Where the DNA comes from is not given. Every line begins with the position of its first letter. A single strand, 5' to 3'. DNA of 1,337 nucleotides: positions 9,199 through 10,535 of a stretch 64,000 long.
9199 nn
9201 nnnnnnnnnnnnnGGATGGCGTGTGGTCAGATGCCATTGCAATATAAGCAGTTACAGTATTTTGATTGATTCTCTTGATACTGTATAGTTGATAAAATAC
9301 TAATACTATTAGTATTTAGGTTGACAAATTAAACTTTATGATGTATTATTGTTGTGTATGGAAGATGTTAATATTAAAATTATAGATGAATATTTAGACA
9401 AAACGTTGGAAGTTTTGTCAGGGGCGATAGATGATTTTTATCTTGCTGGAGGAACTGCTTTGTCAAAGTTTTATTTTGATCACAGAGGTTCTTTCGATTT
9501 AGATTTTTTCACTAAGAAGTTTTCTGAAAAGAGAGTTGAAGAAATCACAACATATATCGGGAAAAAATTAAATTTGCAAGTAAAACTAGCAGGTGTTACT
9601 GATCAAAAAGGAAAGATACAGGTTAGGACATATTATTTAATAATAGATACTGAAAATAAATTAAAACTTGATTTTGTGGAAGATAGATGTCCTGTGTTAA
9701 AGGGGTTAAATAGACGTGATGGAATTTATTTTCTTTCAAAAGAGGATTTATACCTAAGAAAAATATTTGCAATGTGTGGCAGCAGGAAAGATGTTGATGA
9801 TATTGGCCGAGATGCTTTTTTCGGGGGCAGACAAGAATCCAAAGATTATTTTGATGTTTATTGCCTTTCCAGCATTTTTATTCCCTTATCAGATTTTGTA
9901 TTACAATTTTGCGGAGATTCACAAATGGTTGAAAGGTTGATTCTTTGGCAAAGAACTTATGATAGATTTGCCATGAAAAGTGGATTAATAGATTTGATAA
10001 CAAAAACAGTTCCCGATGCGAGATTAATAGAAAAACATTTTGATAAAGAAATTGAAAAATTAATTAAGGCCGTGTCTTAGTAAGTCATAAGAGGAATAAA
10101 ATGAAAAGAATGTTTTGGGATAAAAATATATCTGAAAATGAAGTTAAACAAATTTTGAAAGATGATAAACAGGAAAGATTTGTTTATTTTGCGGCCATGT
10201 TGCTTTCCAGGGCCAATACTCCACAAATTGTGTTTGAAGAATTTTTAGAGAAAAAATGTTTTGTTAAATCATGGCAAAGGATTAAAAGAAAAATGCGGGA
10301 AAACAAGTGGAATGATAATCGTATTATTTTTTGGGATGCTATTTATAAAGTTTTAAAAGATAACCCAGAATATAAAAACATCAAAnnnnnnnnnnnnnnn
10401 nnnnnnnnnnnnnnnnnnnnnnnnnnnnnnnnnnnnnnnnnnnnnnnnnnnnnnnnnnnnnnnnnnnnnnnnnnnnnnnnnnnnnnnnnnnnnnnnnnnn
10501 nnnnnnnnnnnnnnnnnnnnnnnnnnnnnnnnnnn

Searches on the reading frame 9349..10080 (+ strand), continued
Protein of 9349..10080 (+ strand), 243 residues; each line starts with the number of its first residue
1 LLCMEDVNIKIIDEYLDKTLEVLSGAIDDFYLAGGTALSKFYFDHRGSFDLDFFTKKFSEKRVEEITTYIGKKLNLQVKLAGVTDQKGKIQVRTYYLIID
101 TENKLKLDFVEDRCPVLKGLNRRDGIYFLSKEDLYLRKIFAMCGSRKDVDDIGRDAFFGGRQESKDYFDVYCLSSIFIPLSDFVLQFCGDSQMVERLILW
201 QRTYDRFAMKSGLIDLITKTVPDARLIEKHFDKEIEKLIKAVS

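Call 48: find_related_loci(query=A2, collection=viral_contigs, flank=6000)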
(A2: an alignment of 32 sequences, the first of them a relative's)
Query A2 (240 aa) in viral_contigs; peptide patterns used: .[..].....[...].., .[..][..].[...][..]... (x = any residue, [..] = any of these).
87 stretches matched a pattern, but none encodes a relative of the query by tblastn (E <= 1e-3).

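Call 49: search_dna_similar(query=window:9358-10080:+, collection=plasmids, mode=protein, max_evalue=0.001, max_rows=15)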
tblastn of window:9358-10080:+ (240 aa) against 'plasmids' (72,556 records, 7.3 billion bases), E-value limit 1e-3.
Records with a match: 1; places in all: 1; records where one place covers at least 80% of the query: 0.
Best place of each record, by identity: <60% 1.
By first word of the organism name: Variovorax 1.
By predicted mobility (MOB-suite, as given by PLSDB): mobilizable 1.
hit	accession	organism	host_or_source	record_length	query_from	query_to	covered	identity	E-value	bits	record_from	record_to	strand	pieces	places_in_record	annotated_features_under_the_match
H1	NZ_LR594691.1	Variovorax sp. WDL1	linuron-contaminated soil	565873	18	181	68%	31.4%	1e-10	68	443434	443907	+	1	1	nucleotidyl transferase AbiEii/AbiGii toxin family protein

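Call 50: get_annotated_region(hit=H1, flank=2500)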
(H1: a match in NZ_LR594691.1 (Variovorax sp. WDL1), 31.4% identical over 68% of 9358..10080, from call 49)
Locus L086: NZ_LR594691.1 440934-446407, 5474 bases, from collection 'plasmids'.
description: Variovorax sp. WDL1 plasmid 3
organism: Variovorax sp. WDL1 (NCBI taxid 207745)
taxonomy: Bacteria; Pseudomonadota; Betaproteobacteria; Burkholderiales; Comamonadaceae; Variovorax; Variovorax sp. WDL1
host: -; source: linuron-contaminated soil; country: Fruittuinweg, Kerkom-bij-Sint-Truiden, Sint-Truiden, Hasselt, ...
typing (MOB-suite, as given by PLSDB): mobilizable; relaxase MOBP,MOBP
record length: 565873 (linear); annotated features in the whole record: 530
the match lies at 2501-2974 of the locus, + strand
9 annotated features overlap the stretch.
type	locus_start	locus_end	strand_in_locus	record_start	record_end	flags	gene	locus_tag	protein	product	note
CDS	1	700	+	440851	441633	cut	-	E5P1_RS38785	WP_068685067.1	hypothetical protein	-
CDS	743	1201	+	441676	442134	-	-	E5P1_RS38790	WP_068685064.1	hypothetical protein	-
CDS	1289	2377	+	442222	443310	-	-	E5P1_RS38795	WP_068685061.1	tyrosine-type recombinase/integrase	GO:0015074 - DNA integration [Evidence IEA]; GO:0006310 - DNA recombination [Evidence IEA]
CDS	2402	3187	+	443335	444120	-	-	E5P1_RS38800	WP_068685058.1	nucleotidyl transferase AbiEii/AbiGii toxin family protein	-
CDS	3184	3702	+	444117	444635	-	-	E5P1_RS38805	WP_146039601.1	hypothetical protein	-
CDS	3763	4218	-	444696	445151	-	-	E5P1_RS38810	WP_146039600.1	hypothetical protein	-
CDS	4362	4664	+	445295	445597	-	-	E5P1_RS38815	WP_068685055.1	hypothetical protein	-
CDS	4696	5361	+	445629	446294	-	-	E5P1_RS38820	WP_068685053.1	hypothetical protein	-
CDS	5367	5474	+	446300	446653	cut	-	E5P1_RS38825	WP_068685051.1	hypothetical protein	-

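Call 53: search_protein_families(library=pfam, proteins=[L086:3184-3702:+, L086:2402-3187:+], max_evalue=0.1)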
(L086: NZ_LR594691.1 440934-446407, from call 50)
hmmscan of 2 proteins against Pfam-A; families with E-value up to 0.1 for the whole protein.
L086:3184-3702:+ (172 aa): 3 families
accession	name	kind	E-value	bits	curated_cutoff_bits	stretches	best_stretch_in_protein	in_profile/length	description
PF01978.25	TrmB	-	0.00024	21.3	25.6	1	116-163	13-59/68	Sugar-specific transcriptional regulator TrmB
PF25212.1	HVO_A0114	-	0.0013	18.9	27.6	1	112-160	23-71/84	HVO_A0114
PF13412.12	HTH_24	-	0.062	13.3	21.9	0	113-156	5-48/48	Winged helix-turn-helix DNA-binding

L086:2402-3187:+ (261 aa): 1 family
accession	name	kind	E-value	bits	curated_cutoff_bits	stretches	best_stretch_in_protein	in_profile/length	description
PF08843.17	AbiEii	-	6.1e-12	46.4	22.5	1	41-182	17-170/238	Nucleotidyl transferase AbiEii toxin, Type IV TA system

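Call 62: search_solved_structures(query=A2, max_evalue=10, show_alignments=0)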
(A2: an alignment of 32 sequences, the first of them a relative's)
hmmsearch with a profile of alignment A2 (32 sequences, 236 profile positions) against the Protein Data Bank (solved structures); distinct sequences matched with E-value up to 10: 1.
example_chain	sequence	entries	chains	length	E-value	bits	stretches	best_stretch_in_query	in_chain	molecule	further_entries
4nqj_A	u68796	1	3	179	0.037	16.8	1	49-132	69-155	E3 ubiquitin-protein ligase TRIM69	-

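Call 77: search_protein_families(library=pfam, proteins=[L084:3621-4181:+, L084:2899-3624:+], max_evalue=0.1)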
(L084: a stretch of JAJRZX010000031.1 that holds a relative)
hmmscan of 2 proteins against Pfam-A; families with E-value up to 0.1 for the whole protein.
L084:3621-4181:+ (186 aa): 1 family
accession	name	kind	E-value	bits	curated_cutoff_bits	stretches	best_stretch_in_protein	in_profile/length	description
PF25212.1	HVO_A0114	-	1.9e-10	40.8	27.6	1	106-161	20-75/84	HVO_A0114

L084:2899-3624:+ (241 aa): 1 family
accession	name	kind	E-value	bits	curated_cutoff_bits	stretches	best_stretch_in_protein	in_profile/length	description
PF08843.17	AbiEii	-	5.8e-11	43.2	22.5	1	32-179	14-175/238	Nucleotidyl transferase AbiEii toxin, Type IV TA system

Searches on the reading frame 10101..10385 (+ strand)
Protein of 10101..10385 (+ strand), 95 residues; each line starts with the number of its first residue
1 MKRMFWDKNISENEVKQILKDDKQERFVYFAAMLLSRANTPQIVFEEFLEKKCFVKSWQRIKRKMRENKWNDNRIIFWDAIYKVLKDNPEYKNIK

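Call 35: search_solved_structures(query=A3, max_evalue=10)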
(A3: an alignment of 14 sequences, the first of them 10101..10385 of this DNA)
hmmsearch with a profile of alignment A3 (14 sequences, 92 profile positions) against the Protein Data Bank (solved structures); distinct sequences matched with E-value up to 10: 0.

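Call 38: predict_structure(alignment_id=A3)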
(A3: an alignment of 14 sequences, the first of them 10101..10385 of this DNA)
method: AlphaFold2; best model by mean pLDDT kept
length: 95 residues; sequences in the alignment: 14
mean_pLDDT: 89.0   pTM: 0.80
mean pLDDT of the five models: 89.0, 88.9, 88.6, 87.6, 62.5
residues with pLDDT >= 90: 69; 70-90: 17; 50-70: 9; < 50: 0
segments of 3 or more residues with pLDDT < 50: none
pLDDT, mean of each block of 10 residues (from residue 1): 63 89 94 92 93 95 94 94 92 77
secondary structure, 60 per line:
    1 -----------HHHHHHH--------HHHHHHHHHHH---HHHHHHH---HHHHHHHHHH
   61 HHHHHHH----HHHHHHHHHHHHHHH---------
elements in order: H12-18 H27-37 H41-47 H51-67 H72-86

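Call 43: fold_search(model_id=the predicted structure, library=pdb)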
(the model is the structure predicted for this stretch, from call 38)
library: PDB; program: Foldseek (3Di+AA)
matches with E <= 10: 7; with E <= 0.001: 0
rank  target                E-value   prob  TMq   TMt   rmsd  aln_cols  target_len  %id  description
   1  9lr5                  5.9e+00  0.05  0.28  0.07  13.3        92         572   11  Crystal structure of Bacteroides thetaiotaomicron GH84 O-GlcNAcase D243N mutant (released 2025-04-23)
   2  5cwb                  6.2e+00  0.06  0.28  0.16  11.7        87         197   10  Crystal structure of de novo designed helical repeat protein DHR4 (released 2015-12-16)
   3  3qen_A                7.3e+00  0.06  0.35  0.16  11.4       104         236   12  S74E dCK in complex with 5-bromodeoxycytidine and UDP (released 2011-03-16)
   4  5fl1_B                8.6e+00  0.04  0.30  0.06  12.9        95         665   10  Structure of a hydrolase with an inhibitor (released 2016-08-31)
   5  6nqx_D                9.5e+00  0.04  0.32  0.16  12.1       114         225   18  Flagellar protein FcpA from Leptospira biflexa / primitive monoclinic form (released 2020-01-29)
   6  3dxq_A                9.5e+00  0.04  0.23  0.10   8.7        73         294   18  Crystal structure of choline/ethanolamine kinase family protein (NP_106042.1) from MESORHIZOBIUM LOTI at 2.55 A resolu (released 2008-08-05)
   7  2w4x                  9.5e+00  0.04  0.30  0.07  13.0        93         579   10  BtGH84 in complex with STZ (released 2009-02-24)

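Call 44: search_protein_representatives(alignment_id=A3)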
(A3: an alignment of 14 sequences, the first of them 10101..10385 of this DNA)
Query: 14 sequences, 92 profile positions. Proteins with E-value up to 0.001 (for the whole library): 117; up to 1e-10: 77; up to 1e-30: 8. The best 117 are listed.
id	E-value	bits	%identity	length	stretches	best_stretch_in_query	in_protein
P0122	2.0e-37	143.5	-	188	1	4-90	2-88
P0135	2.1e-37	143.5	-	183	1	2-92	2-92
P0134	7.0e-37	141.8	-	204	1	3-91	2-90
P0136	1.2e-35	137.9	-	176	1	1-92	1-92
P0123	1.7e-35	137.4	-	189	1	1-90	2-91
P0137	1.5e-34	134.3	-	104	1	3-92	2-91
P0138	9.4e-33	128.6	-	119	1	3-92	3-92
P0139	2.8e-32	127.1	-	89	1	4-87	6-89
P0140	2.4e-30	120.9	-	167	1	5-90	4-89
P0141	3.5e-30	120.4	-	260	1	6-89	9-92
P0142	1.8e-29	118.1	-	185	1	3-88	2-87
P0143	3.5e-29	117.1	-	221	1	6-90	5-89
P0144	9.1e-29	115.8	-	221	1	5-87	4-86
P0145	1.6e-28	115.0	-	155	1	15-91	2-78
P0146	1.7e-28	114.9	-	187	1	7-91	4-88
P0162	1.5e-23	99.1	-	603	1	3-90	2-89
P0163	3.0e-23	98.1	-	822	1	3-89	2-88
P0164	3.9e-23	97.8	-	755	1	3-89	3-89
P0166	1.5e-22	95.9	-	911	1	3-89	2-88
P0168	3.9e-22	94.6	-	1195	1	3-89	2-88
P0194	3.1e-12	62.8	-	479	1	2-90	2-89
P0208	9.2e-11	58.1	-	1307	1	4-89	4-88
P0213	2.9e-09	53.3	-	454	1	1-90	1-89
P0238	1.0e-04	38.7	-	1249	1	2-90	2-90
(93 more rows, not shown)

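Call 45: search_protein_families(library=pfam, proteins=[P0162, P0163, P0164, P0166, P0168, P0208, P0238, P0194, P0213], max_evalue=0.001)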
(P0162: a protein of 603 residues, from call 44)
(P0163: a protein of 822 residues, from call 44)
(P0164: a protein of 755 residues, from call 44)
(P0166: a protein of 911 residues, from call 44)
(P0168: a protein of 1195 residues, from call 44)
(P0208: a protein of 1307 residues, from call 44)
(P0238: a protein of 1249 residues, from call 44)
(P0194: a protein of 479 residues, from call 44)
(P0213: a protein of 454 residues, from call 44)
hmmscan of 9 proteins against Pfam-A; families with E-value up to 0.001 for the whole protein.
P0162 (603 aa): 23 families
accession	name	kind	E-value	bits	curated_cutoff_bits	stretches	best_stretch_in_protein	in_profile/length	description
PF01381.28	HTH_3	-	8.4e-18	64.6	23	1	116-168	1-53/55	Helix-turn-helix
PF00515.34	TPR_1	-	7.7e-14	51.3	27.8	2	523-553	3-33/34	Tetratricopeptide repeat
PF07719.23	TPR_2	-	1.5e-12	47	27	1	523-553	3-33/34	Tetratricopeptide repeat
PF14559.12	TPR_19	-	2.7e-12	47.3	25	1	426-475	5-51/68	Tetratricopeptide repeat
PF13424.12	TPR_12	-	1e-11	45.3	30.1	2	499-550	18-74/77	Tetratricopeptide repeat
PF12844.13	HTH_19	-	1.4e-10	41.4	30.2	1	113-166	1-54/64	Helix-turn-helix domain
PF13181.12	TPR_8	-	9.8e-10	38.3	25.7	0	523-552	3-32/34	Tetratricopeptide repeat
PF13560.12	HTH_31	-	1.9e-09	38.1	27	1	114-168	4-59/64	Helix-turn-helix domain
PF13428.12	TPR_14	-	1.6e-08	34.8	23.5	0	523-558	3-38/44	Tetratricopeptide repeat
PF04471.18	Mrr_cat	-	2.9e-07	31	21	1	187-292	2-99/115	Restriction endonuclease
PF25062.1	ARM_TT21_N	-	4.1e-07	30.4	40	1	495-568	69-148/222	Tetratricopeptide repeat protein 21 N-terminal ARM repeat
PF13432.12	TPR_16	-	2e-06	28.6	32.7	0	500-555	13-65/65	Tetratricopeptide repeat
PF13414.12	TPR_11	-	1.3e-05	25.2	26.8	0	424-457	6-39/42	TPR repeat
PF13443.12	HTH_26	-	3.2e-05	24.5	22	1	116-165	2-52/63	Cro/C1-type HTH DNA-binding domain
PF13744.12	HTH_37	-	7.4e-05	22.9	27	1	114-164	21-72/80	Helix-turn-helix domain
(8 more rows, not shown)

P0163 (822 aa): 13 families
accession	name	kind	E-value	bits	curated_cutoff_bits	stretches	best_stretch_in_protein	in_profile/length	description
PF01381.28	HTH_3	-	1.1e-17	64.3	23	1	116-168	1-53/55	Helix-turn-helix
PF00515.34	TPR_1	-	2.1e-13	49.9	27.8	2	416-447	2-33/34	Tetratricopeptide repeat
PF07719.23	TPR_2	-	1.2e-11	44.2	27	1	525-554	3-32/34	Tetratricopeptide repeat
PF13181.12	TPR_8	-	1.2e-10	41.1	25.7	1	525-554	3-32/34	Tetratricopeptide repeat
PF04471.18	Mrr_cat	-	2e-10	41.2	21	1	195-318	5-113/115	Restriction endonuclease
PF13443.12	HTH_26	-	2.7e-09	37.6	22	1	117-166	3-53/63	Cro/C1-type HTH DNA-binding domain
PF12844.13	HTH_19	-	8.4e-09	35.7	30.2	1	116-167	4-55/64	Helix-turn-helix domain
PF13560.12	HTH_31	-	9e-09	36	27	1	111-166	1-57/64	Helix-turn-helix domain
PF13744.12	HTH_37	-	2.7e-06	27.5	27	1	112-169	19-77/80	Helix-turn-helix domain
PF14559.12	TPR_19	-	3.5e-06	27.7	25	0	520-551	22-53/68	Tetratricopeptide repeat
PF13176.12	TPR_7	-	1.7e-05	25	27.9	0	526-553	2-29/36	Tetratricopeptide repeat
PF13424.12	TPR_12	-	2.2e-05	25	30.1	0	526-552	48-74/77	Tetratricopeptide repeat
PF13413.12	HTH_25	-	0.00014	22.1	24.6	1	117-148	3-34/62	Helix-turn-helix domain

P0164 (755 aa): 8 families
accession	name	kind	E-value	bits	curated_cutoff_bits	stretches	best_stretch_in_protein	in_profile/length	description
PF01381.28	HTH_3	-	4.7e-16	59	23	1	116-167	1-52/55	Helix-turn-helix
PF12844.13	HTH_19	-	7.5e-11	42.2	30.2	1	113-168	1-56/64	Helix-turn-helix domain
PF13560.12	HTH_31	-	5.1e-10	40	27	1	111-166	1-57/64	Helix-turn-helix domain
PF13443.12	HTH_26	-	8.5e-08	32.8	22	1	115-167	1-54/63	Cro/C1-type HTH DNA-binding domain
PF13744.12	HTH_37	-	6.6e-07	29.5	27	1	112-167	19-75/80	Helix-turn-helix domain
PF20698.3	PIN-TPR-GreABC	-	1.5e-06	28.9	27.8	1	449-555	1-134/138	PIN domain associated with the TPR-GreAB-C-PIN system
PF04471.18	Mrr_cat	-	2.3e-06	28.2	21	1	196-296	6-97/115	Restriction endonuclease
PF13413.12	HTH_25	-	4.1e-05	23.8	24.6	1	117-148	3-34/62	Helix-turn-helix domain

P0166 (911 aa): 7 families
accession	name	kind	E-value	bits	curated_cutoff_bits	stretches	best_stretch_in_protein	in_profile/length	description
PF01381.28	HTH_3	-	2.3e-15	56.8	23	1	121-172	1-52/55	Helix-turn-helix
PF13560.12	HTH_31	-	2.5e-11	44.2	27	1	116-171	1-57/64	Helix-turn-helix domain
PF12844.13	HTH_19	-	1.6e-09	38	30.2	1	118-171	1-54/64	Helix-turn-helix domain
PF13443.12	HTH_26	-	1.6e-07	31.9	22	1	124-170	5-52/63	Cro/C1-type HTH DNA-binding domain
PF04471.18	Mrr_cat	-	3.1e-06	27.7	21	1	199-303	5-99/115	Restriction endonuclease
PF20698.3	PIN-TPR-GreABC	-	6.4e-05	23.7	27.8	0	612-721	1-137/138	PIN domain associated with the TPR-GreAB-C-PIN system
PF13413.12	HTH_25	-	0.00048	20.3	24.6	0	122-153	3-34/62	Helix-turn-helix domain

P0168 (1195 aa): 15 families
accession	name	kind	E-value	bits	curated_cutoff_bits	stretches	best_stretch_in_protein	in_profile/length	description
PF01381.28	HTH_3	-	8.4e-14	51.8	23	1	115-164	1-50/55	Helix-turn-helix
PF12844.13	HTH_19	-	9.6e-11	41.9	30.2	1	112-167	1-56/64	Helix-turn-helix domain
PF13428.12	TPR_14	-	2.8e-09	37.2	23.5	0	536-573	6-43/44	Tetratricopeptide repeat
PF14559.12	TPR_19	-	3.3e-08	34.2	25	0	432-473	2-43/68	Tetratricopeptide repeat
PF13560.12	HTH_31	-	1.9e-07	31.7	27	1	111-163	2-55/64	Helix-turn-helix domain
PF20698.3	PIN-TPR-GreABC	-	3.2e-07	31.1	27.8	1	900-1005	1-134/138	PIN domain associated with the TPR-GreAB-C-PIN system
PF13443.12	HTH_26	-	4.3e-07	30.5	22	1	114-164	1-52/63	Cro/C1-type HTH DNA-binding domain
PF13424.12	TPR_12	-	4.7e-07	30.3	30.1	0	533-562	47-76/77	Tetratricopeptide repeat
PF04471.18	Mrr_cat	-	5.4e-06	27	21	1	193-314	4-110/115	Restriction endonuclease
PF23914.1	TPR_CcmH_CycH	-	9.4e-06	26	42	0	536-583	55-102/158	Cytochrome c-type biogenesis protein H TPR domain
PF13413.12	HTH_25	-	1.3e-05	25.3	24.6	1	116-146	3-33/62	Helix-turn-helix domain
PF13432.12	TPR_16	-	6e-05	23.8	32.7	0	513-565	16-65/65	Tetratricopeptide repeat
PF07719.23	TPR_2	-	0.00026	21.3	27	0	534-563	4-33/34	Tetratricopeptide repeat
PF13181.12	TPR_8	-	0.00062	20.2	25.7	0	533-563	3-33/34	Tetratricopeptide repeat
PF13176.12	TPR_7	-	0.00097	19.5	27.9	0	535-565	3-33/36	Tetratricopeptide repeat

P0208 (1307 aa): 2 families
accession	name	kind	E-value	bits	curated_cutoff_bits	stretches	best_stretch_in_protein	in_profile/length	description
PF01381.28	HTH_3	-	2.9e-10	40.5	23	1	116-168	1-53/55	Helix-turn-helix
PF13560.12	HTH_31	-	5.9e-07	30.1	27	1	117-162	7-53/64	Helix-turn-helix domain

P0238 (1249 aa): 6 families
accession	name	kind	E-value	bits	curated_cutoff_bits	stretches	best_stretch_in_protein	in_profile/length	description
PF01381.28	HTH_3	-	8e-13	48.7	23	1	113-161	1-49/55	Helix-turn-helix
PF12844.13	HTH_19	-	1.3e-09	38.3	30.2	1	110-168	1-56/64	Helix-turn-helix domain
PF13560.12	HTH_31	-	4.4e-08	33.7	27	1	108-160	1-54/64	Helix-turn-helix domain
PF13744.12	HTH_37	-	1.1e-06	28.8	27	1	92-145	9-55/80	Helix-turn-helix domain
PF13443.12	HTH_26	-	6e-06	26.8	22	1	112-161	1-51/63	Cro/C1-type HTH DNA-binding domain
PF13413.12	HTH_25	-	0.00035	20.8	24.6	0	114-144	3-33/62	Helix-turn-helix domain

P0194 (479 aa): 2 families
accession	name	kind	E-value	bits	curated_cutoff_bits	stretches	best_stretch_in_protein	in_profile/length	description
PF01381.28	HTH_3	-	1.3e-12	48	23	1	116-167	1-52/55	Helix-turn-helix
PF13560.12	HTH_31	-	1.1e-06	29.2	27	1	115-161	5-52/64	Helix-turn-helix domain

P0213 (454 aa): 2 families
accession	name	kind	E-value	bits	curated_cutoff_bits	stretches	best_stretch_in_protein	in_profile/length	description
PF01381.28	HTH_3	-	7.6e-11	42.3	23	1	120-168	5-53/55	Helix-turn-helix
PF13560.12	HTH_31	-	2.5e-07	31.3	27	1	119-164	9-55/64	Helix-turn-helix domain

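Call 60: fold_search(model_id=the predicted structure, library=viral)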
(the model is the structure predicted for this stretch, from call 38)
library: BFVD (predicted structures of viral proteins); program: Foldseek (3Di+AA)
matches with E <= 10: 7; with E <= 0.001: 0
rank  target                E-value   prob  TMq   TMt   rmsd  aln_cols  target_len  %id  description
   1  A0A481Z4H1            3.3e+00  0.08  0.33  0.24   7.2       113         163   16  Sel1 repeat protein [Pithovirus LCPAC201]
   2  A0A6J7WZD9            3.7e+00  0.21  0.40  0.51   9.2        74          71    9  Uncharacterized protein [uncultured Caudovirales phage]
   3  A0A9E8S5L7            6.1e+00  0.06  0.29  0.24  13.9        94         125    7  (no name in the UniProt tables at hand)
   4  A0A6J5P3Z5            7.5e+00  0.02  0.22  0.15  12.3        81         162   14  Uncharacterized protein [uncultured Caudovirales phage]
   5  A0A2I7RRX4            9.3e+00  0.07  0.33  0.07   9.2        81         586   14  Coil containing protein [Vibrio phage 1.224.A._10N.261.48.B1]
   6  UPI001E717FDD         9.3e+00  0.02  0.22  0.22  10.5        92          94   11  (no name look-up for this kind of identifier)
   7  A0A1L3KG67            9.8e+00  0.02  0.23  0.14  11.7       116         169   12  (no name in the UniProt tables at hand)
